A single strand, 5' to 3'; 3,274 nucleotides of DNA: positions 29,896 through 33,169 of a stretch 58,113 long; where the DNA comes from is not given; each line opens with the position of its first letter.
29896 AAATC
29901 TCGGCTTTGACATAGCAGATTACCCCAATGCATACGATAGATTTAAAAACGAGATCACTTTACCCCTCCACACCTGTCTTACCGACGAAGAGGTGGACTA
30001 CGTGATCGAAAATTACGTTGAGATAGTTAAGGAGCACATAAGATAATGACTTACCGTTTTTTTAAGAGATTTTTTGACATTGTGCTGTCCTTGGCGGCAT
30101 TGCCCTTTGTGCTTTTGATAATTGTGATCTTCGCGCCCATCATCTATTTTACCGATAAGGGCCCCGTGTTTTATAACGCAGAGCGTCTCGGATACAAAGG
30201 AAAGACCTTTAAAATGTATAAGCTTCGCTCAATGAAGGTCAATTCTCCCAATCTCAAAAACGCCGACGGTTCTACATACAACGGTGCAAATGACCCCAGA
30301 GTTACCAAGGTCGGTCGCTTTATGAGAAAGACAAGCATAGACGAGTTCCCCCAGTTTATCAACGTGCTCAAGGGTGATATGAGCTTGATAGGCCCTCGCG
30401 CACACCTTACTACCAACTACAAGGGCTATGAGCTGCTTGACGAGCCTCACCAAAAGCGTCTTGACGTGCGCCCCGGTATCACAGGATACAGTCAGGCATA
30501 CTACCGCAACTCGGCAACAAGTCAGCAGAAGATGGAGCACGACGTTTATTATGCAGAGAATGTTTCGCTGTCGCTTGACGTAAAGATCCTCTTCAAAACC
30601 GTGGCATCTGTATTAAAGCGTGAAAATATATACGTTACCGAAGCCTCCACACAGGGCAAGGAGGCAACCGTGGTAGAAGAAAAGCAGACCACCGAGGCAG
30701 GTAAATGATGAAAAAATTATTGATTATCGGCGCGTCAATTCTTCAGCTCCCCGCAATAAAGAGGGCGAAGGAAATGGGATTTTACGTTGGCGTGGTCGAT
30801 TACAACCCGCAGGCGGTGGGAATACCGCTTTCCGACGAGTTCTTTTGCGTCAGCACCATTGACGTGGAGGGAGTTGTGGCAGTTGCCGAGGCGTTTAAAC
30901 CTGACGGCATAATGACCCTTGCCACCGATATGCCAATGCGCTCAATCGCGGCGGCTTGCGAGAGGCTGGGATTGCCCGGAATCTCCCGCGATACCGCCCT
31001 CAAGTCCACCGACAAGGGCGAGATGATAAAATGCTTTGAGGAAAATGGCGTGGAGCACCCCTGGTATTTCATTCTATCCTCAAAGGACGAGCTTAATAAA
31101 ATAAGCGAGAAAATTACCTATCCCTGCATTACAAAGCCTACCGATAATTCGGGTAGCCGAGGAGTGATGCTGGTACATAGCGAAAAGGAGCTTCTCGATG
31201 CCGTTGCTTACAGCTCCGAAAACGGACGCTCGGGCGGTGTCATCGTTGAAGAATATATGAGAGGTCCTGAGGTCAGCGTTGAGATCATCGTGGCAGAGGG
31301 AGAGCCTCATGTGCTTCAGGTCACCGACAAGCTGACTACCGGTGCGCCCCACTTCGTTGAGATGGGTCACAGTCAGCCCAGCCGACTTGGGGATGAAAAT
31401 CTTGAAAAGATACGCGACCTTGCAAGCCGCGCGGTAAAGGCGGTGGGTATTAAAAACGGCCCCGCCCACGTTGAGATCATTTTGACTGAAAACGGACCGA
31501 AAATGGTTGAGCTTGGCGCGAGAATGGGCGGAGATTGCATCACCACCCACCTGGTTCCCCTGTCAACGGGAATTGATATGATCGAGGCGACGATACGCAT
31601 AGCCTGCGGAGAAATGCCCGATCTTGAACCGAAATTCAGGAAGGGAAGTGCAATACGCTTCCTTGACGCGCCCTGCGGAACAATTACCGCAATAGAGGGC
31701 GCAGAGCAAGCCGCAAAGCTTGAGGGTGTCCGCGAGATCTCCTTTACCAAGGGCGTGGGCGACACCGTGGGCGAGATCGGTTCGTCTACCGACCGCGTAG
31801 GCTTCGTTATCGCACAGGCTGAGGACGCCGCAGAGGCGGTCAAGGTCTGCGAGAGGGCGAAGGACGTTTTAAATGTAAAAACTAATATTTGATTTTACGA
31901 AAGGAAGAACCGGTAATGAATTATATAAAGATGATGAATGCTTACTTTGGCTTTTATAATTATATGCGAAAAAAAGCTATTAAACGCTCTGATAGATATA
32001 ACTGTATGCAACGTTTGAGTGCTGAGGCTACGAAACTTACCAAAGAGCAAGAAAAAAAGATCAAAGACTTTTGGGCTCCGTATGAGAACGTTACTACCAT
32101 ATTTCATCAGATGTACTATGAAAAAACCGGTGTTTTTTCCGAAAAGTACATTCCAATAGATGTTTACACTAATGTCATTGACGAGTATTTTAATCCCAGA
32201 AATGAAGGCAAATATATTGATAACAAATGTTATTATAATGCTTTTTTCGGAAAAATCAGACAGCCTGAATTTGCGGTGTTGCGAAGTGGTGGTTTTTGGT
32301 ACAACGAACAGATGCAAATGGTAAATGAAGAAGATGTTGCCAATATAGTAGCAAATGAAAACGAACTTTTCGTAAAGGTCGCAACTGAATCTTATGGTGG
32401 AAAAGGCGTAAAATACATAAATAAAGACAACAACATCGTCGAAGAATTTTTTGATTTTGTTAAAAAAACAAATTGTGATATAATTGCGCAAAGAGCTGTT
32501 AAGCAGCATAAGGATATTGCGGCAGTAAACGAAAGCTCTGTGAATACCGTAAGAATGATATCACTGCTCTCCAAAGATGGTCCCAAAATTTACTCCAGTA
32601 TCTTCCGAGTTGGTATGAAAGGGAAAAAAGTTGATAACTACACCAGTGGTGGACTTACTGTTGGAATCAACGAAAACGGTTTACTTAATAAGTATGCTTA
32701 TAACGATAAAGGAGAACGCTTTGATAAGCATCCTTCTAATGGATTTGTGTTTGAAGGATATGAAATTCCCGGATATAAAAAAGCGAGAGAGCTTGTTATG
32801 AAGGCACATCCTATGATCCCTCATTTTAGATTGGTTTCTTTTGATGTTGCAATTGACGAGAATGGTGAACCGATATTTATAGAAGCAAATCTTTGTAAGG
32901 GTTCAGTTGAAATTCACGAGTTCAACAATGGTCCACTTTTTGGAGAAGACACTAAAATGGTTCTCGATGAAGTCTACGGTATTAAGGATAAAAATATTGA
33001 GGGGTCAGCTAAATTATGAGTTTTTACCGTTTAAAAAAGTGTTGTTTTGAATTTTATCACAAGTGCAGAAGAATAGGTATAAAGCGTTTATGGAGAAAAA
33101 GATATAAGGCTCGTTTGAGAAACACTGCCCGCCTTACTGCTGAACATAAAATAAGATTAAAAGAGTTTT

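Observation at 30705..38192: Five consecutive ATP-grasp ligase genes plus an orphan DctM-like permease inside a Wzx/Wzy polysaccharide locus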

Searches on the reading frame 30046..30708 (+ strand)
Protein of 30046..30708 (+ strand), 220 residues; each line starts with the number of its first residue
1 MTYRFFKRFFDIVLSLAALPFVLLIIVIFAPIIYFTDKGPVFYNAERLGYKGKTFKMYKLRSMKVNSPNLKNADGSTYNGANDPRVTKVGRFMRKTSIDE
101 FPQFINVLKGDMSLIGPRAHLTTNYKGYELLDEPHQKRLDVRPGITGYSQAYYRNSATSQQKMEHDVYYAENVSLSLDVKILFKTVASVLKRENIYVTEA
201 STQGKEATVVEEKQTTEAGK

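Call 3: search_protein_families(library=pfam, proteins=[window:30046-30708:+], max_evalue=0.01)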
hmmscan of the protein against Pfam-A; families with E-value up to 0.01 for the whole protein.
window:30046-30708:+ (220 aa): 1 family
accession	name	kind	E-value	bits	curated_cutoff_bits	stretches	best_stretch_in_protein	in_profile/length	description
PF02397.22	Bac_transf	-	7.8e-63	211.7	27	1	7-191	1-179/179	Bacterial sugar transferase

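Call 53: search_protein_families(library=ncbifam, proteins=[window:30046-30708:+], max_evalue=1e-10)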
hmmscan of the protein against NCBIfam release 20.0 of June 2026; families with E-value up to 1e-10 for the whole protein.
window:30046-30708:+ (220 aa): 10 families
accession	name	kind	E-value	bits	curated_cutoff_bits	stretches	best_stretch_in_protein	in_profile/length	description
TIGR03025.1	EPS_sugtrans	subfamily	4.3e-76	256.9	295.55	1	3-196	254-445/445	exopolysaccharide biosynthesis polyprenyl glycosylphosphotransferase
TIGR03023.1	WcaJ_sugtrans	equivalog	3.4e-62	211.2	410.75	1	4-196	260-453/453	undecaprenyl-phosphate glucose phosphotransferase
TIGR03022.1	WbaP_sugtrans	subfamily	2.6e-58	198.4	403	1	4-194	256-454/456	undecaprenyl-phosphate galactose phosphotransferase WbaP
TIGR03013.1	EpsB_2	subfamily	1.6e-47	162.6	393.35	1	4-190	252-437/443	TIGR03013 family XrtA/PEP-CTERM system glycosyltransferase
NF041877.1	EPS_EpsZ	equivalog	3.4e-47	161.2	800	1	6-190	265-453/459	exopolysaccharide biosynthesis polyisoprenyl-phosphate hexose-1-phosphate transferase EpsZ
NF052601.1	undeca_RfbP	equivalog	1.9e-45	155.1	330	1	4-191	42-237/244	undecaprenyl-phosphate galactose phosphotransferase family protein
NF007518.0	PRK10124.1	equivalog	4.9e-43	147.5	684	1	4-187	271-455/464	undecaprenyl-phosphate glucose phosphotransferase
NF011751.0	PRK15204.1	equivalog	1.5e-37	129.3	907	1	3-196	276-476/476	undecaprenyl-phosphate galactose phosphotransferase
NF050817.1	PolSacchBiosHfsE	equivalog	4.5e-32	111.4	750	1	5-190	270-460/467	polysaccharide biosynthesis protein HfsE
NF045514.1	glycotran_HepC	equivalog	9e-20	70.9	140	1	3-119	113-211/220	heterocyst development glycosyltransferase HepC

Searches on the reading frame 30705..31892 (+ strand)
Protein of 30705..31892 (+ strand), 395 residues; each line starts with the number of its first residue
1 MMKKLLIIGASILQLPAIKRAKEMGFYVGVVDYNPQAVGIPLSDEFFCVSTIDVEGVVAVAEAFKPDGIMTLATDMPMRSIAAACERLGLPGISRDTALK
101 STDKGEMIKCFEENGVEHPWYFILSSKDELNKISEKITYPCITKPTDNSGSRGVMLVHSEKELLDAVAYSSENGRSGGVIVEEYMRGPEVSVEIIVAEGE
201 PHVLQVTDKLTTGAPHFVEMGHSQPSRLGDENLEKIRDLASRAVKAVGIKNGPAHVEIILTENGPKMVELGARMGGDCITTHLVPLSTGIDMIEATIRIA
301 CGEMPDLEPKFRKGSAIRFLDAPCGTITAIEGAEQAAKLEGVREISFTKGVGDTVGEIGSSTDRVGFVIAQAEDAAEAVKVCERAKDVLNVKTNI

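Call 3: search_protein_families(library=pfam, proteins=[window:30705-31892:+], max_evalue=0.01)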
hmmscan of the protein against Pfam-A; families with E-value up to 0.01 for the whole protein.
window:30705-31892:+ (395 aa): 9 families
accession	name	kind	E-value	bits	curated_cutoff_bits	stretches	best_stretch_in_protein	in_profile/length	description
PF13535.11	ATP-grasp_4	-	2.9e-25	89.2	27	1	137-280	1-159/160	ATP-grasp domain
PF18603.7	LAL_C2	-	2.9e-20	72.7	29.4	1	318-392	1-76/78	L-amino acid ligase C-terminal domain 2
PF02655.19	ATP-grasp_3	-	6.1e-16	59.4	23.2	1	103-276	3-159/160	ATP-grasp domain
PF02786.22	CPSase_L_D2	-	2e-13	50.8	19.8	1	124-303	24-206/211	Carbamoyl-phosphate synthase L chain, ATP binding domain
PF07478.18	Dala_Dala_lig_C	-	7.2e-12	45.7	24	1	126-265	24-166/204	D-ala D-ala ligase C-terminus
PF02222.28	ATP-grasp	-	2.6e-10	40.7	27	1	110-270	2-159/179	ATP-grasp domain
PF01071.24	GARS_A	-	3.5e-08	33.9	27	1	107-275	6-190/194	Phosphoribosylglycinamide synthetase, ATP-grasp (A) domain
PF18130.6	ATPgrasp_N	-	4.6e-05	24.3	27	1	54-92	44-81/81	ATP-grasp N-terminal domain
PF15632.11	ATPgrasp_Ter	-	0.002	18.4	29.1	0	179-313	5-121/131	ATP-grasp in the biosynthetic pathway with Ter operon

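Call 8: search_protein_families(library=ncbifam, proteins=[window:30705-31892:+], max_evalue=0.001)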
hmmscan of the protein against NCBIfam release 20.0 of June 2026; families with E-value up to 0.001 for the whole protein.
window:30705-31892:+ (395 aa): 50 families (the best 25 are shown)
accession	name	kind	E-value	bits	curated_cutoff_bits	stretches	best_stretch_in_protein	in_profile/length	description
NF002563.0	PRK02186.1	subfamily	9.8e-56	189.5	625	1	74-392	78-395/890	argininosuccinate lyase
NF005543.0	PRK07206.1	subfamily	4.5e-24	84.9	302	1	102-370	107-389/416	hypothetical protein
TIGR03909.1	pyrrolys_PylC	equivalog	3.9e-20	71.9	248.3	1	7-298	4-275/374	3-methylornithine--L-lysine ligase PylC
NF053745.1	AAntcapLigBacD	equivalog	1e-19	70.3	850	1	51-301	85-354/471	alanine--anticapsin ligase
NF053643.1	Ddl_archaea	equivalog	3.7e-19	68.9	500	1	4-304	2-299/367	putative pseudomurein biosynthesis ATP-grasp protein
NF006766.0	PRK09288.1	equivalog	2.2e-16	59.6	339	1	3-392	13-393/396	formate-dependent phosphoribosylglycinamide formyltransferase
TIGR01369.1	CPSaseII_lrg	equivalog_domain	4.5e-16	57.7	1027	1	17-303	580-867/1052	carbamoyl-phosphate synthase (glutamine-hydrolyzing) large subunit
TIGR01142.1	purT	equivalog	1.3e-14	53.9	502.15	1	5-277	2-275/380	phosphoribosylglycinamide formyltransferase 2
NF003671.0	PRK05294.1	equivalog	3.5e-14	51.4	599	1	17-303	577-864/1058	carbamoyl-phosphate synthase large subunit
TIGR01205.1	D_ala_D_alaTIGR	subfamily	3.1e-13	49.4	245.65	1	99-264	102-276/318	D-alanine--D-alanine ligase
NF002378.0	PRK01372.1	subfamily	5.6e-13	48.3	243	1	102-270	99-267/305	D-alanine--D-alanine ligase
NF005525.0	PRK07178.1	equivalog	8.9e-13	47.7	768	1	124-304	137-318/471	acetyl-CoA carboxylase biotin carboxylase subunit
TIGR00877.1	purD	equivalog_domain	1.4e-12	47.2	288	2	81-199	80-205/425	phosphoribosylamine--glycine ligase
NF006406.0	PRK08654.1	equivalog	1.5e-12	46.8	739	1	124-304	138-319/499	acetyl-CoA carboxylase biotin carboxylase subunit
NF004085.0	PRK05586.1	equivalog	2.4e-12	46.5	723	1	123-304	137-320/448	acetyl-CoA carboxylase biotin carboxylase subunit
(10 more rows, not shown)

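Call 18: search_solved_structures(query=window:30705-31892:+, max_evalue=0.001)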
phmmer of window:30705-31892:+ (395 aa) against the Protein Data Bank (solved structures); distinct sequences matched with E-value up to 0.001: 59.
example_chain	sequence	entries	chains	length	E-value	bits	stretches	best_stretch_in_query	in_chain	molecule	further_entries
4dim_A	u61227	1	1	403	2.6e-35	125.3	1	3-375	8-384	Phosphoribosylglycinamide synthetase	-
3vot_A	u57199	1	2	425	1.5e-31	112.9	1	62-346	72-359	L-amino acid ligase, BL00235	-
3wo1_A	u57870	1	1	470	5.3e-19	71.6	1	53-305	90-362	Alanine-anticapsin ligase BacD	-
3wnz_A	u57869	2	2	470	9.5e-19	70.8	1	53-305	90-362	Alanine-anticapsin ligase BacD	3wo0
3vmm_A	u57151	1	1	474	9.8e-19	70.8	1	53-305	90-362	Alanine-anticapsin ligase BacD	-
4wd3_A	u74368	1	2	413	3.8e-15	59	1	88-362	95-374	L-amino acid ligase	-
1bxr_A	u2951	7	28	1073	2e-13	53.2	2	21-303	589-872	CARBAMOYL-PHOSPHATE SYNTHASE | CARBAMOYL PHOSPHATE SYNTHETASE: LARGE SUBUNIT | CARBAMOYL PHOSPHATE SYNTHETASE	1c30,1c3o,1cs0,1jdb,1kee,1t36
2vpq_A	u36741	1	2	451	2.1e-13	53.2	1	2-306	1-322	ACETYL-COA CARBOXYLASE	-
1ce8_A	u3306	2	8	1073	6.8e-13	51.5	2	21-303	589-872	PROTEIN (CARBAMOYL-PHOSPHATE SYNTHASE) | carbamoyl phosphate synthetase large chain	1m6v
30vh_A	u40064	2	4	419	5.4e-12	48.6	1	53-278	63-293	L-amino acid ligase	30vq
1a9x_A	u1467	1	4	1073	8.6e-12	47.9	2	21-303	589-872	CARBAMOYL PHOSPHATE SYNTHETASE (LARGE CHAIN)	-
2ip4_A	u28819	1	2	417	2.8e-11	46.2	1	80-325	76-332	Phosphoribosylamine--glycine ligase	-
3ouu_A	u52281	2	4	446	1.8e-10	43.6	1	3-308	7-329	Biotin carboxylase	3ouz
2yrw_A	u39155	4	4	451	6.9e-09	38.4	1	28-316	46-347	Phosphoribosylglycinamide synthetase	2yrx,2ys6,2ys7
3u9s_A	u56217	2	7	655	9e-09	38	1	80-307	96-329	Methylcrotonyl-CoA carboxylase, alpha-subunit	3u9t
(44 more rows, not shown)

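Call 62: find_homologous_proteins(query=window:30705-31892:+, max_evalue=1e-30)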
Query window:30705-31892:+ (395 aa): 5816 proteins with E <= 1e-30 among 8000 candidates; the best 120 are listed.
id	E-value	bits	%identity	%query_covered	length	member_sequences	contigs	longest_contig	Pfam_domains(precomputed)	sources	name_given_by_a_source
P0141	1.0e-243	826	95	100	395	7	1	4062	PF13535.12,PF02786.23,PF02222.28,PF02655.20,PF01071.25,PF18603.8,PF07478.19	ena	-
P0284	3.5e-234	795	91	100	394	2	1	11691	PF13535.12,PF02786.23,PF02222.28,PF02655.20,PF01071.25,PF18603.8,PF07478.19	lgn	-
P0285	7.8e-222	754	87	99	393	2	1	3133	PF13535.12,PF02786.23,PF02222.28,PF02655.20,PF01071.25,PF18603.8,PF07478.19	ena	-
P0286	2.6e-219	746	84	99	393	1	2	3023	PF13535.12,PF02786.23,PF02222.28,PF02655.20,PF01071.25,PF18603.8,PF07478.19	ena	-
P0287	1.3e-217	740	84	100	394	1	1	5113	PF13535.12,PF02786.23,PF02222.28,PF02655.20,PF01071.25,PF18603.8,PF07478.19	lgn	-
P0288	3.3e-217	739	85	97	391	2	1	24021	PF13535.12,PF02786.23,PF02222.28,PF02655.20,PF01071.25,PF18603.8,PF07478.19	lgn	-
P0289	5.1e-214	728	83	97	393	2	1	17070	PF13535.12,PF02786.23,PF02222.28,PF02655.20,PF01071.25,PF18603.8,PF07478.19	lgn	-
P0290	2.1e-213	726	84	97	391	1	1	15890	PF13535.12,PF02786.23,PF02222.28,PF02655.20,PF01071.25,PF18603.8,PF07478.19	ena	-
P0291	1.2e-212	724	83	99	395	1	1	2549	PF13535.12,PF02786.23,PF02222.28,PF02655.20,PF01071.25,PF18603.8,PF07478.19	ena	-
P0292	4.4e-212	722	83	96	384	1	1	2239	PF13535.12,PF02786.23,PF02222.28,PF02655.20,PF01071.25,PF18603.8,PF07478.19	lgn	-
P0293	1.2e-211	720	82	99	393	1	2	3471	PF13535.12,PF02786.23,PF02222.28,PF18130.7,PF02655.20,PF01071.25,PF18603.8,PF07478.19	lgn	-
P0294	1.4e-211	720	83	99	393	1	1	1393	PF13535.12,PF02786.23,PF02222.28,PF02655.20,PF01071.25,PF18603.8,PF07478.19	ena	-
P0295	1.1e-210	717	82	99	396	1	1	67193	PF13535.12,PF02786.23,PF02222.28,PF02655.20,PF01071.25,PF18603.8,PF07478.19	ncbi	-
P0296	3.4e-210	716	83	99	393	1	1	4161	PF13535.12,PF02786.23,PF02222.28,PF02655.20,PF01071.25,PF18603.8,PF07478.19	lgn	-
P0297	2.7e-208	709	81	99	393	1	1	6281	PF13535.12,PF02786.23,PF02222.28,PF02655.20,PF01071.25,PF18603.8,PF07478.19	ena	-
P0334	3.8e-199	679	76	99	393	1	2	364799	PF13535.12,PF02786.23,PF02222.28,PF18130.7,PF02655.20,PF01071.25,PF18603.8,PF07478.19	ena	-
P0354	1.8e-195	667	77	99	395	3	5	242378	PF13535.12,PF02786.23,PF02222.28,PF02655.20,PF01071.25,PF18603.8,PF07478.19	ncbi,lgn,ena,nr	ncbi:MAG: ATP-grasp domain-containing protein [Clostridia bacterium]|nr:ATP-grasp domain-containing 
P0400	1.4e-191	654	73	99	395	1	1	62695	PF13535.12,PF02786.23,PF02222.28,PF02655.20,PF01071.25,PF18603.8,PF07478.19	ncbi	-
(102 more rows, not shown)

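Call 70: find_encoding_contigs(protein=P0334, flank=8000, max_places=1)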
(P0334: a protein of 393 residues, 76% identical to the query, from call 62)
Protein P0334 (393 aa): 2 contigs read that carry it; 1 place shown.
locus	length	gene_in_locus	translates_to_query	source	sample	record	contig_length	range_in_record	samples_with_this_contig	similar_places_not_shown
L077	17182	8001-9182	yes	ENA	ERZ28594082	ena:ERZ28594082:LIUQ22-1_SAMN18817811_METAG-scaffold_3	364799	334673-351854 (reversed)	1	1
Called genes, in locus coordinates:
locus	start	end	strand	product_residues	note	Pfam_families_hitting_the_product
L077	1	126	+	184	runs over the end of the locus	PF00293:NUDIX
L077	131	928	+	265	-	PF01209:Ubie_methyltran, PF02353:CMAS, PF03848:TehB (weak), PF13489:Methyltransf_23, PF13847:Methyltransf_31, PF08241:Methyltransf_11, PF08242:Methyltransf_12, PF13649:Methyltransf_25, +3 more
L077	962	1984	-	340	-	-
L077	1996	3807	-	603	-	PF08439:Peptidase_M3_N, PF01432:Peptidase_M3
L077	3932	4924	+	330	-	PF03629:SASA (weak)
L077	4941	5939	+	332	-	PF03629:SASA (faint)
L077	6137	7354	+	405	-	PF00155:Aminotran_1_2, PF01041:DegT_DnrJ_EryC1, PF01053:Cys_Met_Meta_PP (weak)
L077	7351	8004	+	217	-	PF02397:Bac_transf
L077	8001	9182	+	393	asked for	PF18130:ATPgrasp_N (faint), PF01071:GARS_A (weak), PF02222:ATP-grasp, PF02655:ATP-grasp_3, PF02786:CPSase_L_D2, PF07478:Dala_Dala_lig_C, PF13535:ATP-grasp_4, PF18603:LAL_C2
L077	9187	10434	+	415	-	PF21360:PylC-like_N (weak), PF22660:RS_preATP-grasp-like (weak), PF02786:CPSase_L_D2, PF07478:Dala_Dala_lig_C (faint), PF13535:ATP-grasp_4 (faint)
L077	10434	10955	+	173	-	PF00583:Acetyltransf_1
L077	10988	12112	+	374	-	PF04230:PS_pyruv_trans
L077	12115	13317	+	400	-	PF12838:Fer4_7, PF13187:Fer4_9 (weak), PF13237:Fer4_10 (weak), PF14697:Fer4_21 (weak), PF00037:Fer4 (weak), PF04432:FrhB_FdhB_C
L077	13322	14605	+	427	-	PF02222:ATP-grasp (weak), PF02786:CPSase_L_D2, PF07478:Dala_Dala_lig_C (weak), PF13535:ATP-grasp_4 (weak)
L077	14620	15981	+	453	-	PF06808:DctM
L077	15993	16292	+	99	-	-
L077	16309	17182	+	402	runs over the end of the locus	PF13439:Glyco_transf_4, PF13579:Glyco_trans_4_4, PF00534:Glycos_transf_1, PF13692:Glyco_trans_1_4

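Call 71: find_encoding_contigs(protein=P0354, flank=8000, max_places=1)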
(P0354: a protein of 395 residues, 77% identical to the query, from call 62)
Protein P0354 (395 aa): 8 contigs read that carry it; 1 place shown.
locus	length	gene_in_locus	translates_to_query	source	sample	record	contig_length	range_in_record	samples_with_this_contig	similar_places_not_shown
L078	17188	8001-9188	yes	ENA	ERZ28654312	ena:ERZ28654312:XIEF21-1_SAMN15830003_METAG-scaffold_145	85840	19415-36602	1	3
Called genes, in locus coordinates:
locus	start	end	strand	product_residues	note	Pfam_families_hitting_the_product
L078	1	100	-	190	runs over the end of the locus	PF09551:Spore_II_R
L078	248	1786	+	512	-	-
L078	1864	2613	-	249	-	PF16227:DUF4886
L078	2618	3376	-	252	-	PF00135:COesterase (weak), PF20434:BD-FAE, PF07859:Abhydrolase_3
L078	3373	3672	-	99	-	-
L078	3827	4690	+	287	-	PF00126:HTH_1, PF03466:LysR_substrate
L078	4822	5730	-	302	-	PF13930:Endonuclea_NS_2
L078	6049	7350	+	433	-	PF00155:Aminotran_1_2, PF01041:DegT_DnrJ_EryC1, PF01053:Cys_Met_Meta_PP (faint)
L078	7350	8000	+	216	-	PF02397:Bac_transf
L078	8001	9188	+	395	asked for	PF01071:GARS_A (weak), PF02222:ATP-grasp, PF02655:ATP-grasp_3, PF02786:CPSase_L_D2, PF07478:Dala_Dala_lig_C, PF13535:ATP-grasp_4, PF18603:LAL_C2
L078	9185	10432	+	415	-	PF22660:RS_preATP-grasp-like (faint), PF02786:CPSase_L_D2, PF13535:ATP-grasp_4 (weak), PF18603:LAL_C2 (faint)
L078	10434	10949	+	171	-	PF00583:Acetyltransf_1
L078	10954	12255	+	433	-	PF02222:ATP-grasp (weak), PF02786:CPSase_L_D2 (weak), PF07478:Dala_Dala_lig_C (weak), PF13535:ATP-grasp_4 (weak)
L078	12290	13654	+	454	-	PF06808:DctM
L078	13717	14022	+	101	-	-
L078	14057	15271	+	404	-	PF13439:Glyco_transf_4, PF13579:Glyco_trans_4_4, PF00534:Glycos_transf_1, PF13692:Glyco_trans_1_4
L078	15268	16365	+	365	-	-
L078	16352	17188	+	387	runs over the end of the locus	PF00534:Glycos_transf_1, PF13692:Glyco_trans_1_4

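Call 72: find_encoding_contigs(protein=P0400, flank=8000, max_places=1)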
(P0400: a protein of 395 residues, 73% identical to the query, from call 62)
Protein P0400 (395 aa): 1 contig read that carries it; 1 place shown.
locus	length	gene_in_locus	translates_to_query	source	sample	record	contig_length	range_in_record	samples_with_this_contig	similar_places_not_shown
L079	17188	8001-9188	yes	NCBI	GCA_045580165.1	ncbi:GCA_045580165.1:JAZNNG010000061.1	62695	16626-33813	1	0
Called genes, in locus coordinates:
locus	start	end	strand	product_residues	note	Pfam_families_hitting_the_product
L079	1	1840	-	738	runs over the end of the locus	PF08531:Bac_rhamnosid_N, PF05592:Bac_rhamnosid, PF17389:Bac_rhamnosid6H, PF17390:Bac_rhamnosid_C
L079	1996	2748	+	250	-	PF02535:Zip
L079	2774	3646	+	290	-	PF00892:EamA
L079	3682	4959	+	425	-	PF09861:Lar_N, PF21113:LarA_C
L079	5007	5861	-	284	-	-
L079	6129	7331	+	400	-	PF00155:Aminotran_1_2, PF01041:DegT_DnrJ_EryC1, PF01053:Cys_Met_Meta_PP (weak)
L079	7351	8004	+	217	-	PF02397:Bac_transf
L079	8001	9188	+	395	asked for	PF01071:GARS_A, PF02222:ATP-grasp, PF02655:ATP-grasp_3, PF02786:CPSase_L_D2, PF07478:Dala_Dala_lig_C, PF13535:ATP-grasp_4, PF18603:LAL_C2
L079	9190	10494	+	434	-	PF02786:CPSase_L_D2, PF07478:Dala_Dala_lig_C (weak)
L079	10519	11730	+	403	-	PF13579:Glyco_trans_4_4, PF13439:Glyco_transf_4, PF00534:Glycos_transf_1, PF13692:Glyco_trans_1_4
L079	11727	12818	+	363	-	-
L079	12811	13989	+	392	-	PF00534:Glycos_transf_1, PF13692:Glyco_trans_1_4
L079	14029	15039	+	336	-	-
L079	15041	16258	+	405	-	PF04932:Wzy_C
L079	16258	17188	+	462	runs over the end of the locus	-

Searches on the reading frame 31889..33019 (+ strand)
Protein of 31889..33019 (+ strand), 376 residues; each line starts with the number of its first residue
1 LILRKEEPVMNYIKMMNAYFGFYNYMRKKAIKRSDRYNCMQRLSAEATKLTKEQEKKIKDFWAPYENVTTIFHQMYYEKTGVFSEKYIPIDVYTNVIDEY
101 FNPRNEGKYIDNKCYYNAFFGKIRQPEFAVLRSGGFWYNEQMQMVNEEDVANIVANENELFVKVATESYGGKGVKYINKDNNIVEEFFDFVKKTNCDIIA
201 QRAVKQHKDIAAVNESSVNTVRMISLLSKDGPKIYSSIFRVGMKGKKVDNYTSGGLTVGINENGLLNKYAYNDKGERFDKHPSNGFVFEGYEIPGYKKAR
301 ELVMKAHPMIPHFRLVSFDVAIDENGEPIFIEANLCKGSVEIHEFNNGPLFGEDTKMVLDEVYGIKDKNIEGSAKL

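Call 3: search_protein_families(library=pfam, proteins=[window:31889-33019:+], max_evalue=0.01)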
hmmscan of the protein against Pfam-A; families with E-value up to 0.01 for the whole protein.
window:31889-33019:+ (376 aa): 2 families
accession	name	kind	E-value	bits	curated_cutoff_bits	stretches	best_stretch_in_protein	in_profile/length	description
PF14397.11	ATPgrasp_ST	-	1.5e-38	133.1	31.4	1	101-348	10-266/278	Sugar-transfer associated ATP-grasp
PF14398.11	ATPgrasp_YheCD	-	0.00047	19.9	26.8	0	312-338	202-228/255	YheC/D like ATP-grasp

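Call 8: search_protein_families(library=ncbifam, proteins=[window:31889-33019:+], max_evalue=0.001)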
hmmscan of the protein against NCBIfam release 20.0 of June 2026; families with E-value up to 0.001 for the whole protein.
window:31889-33019:+ (376 aa): 0 families
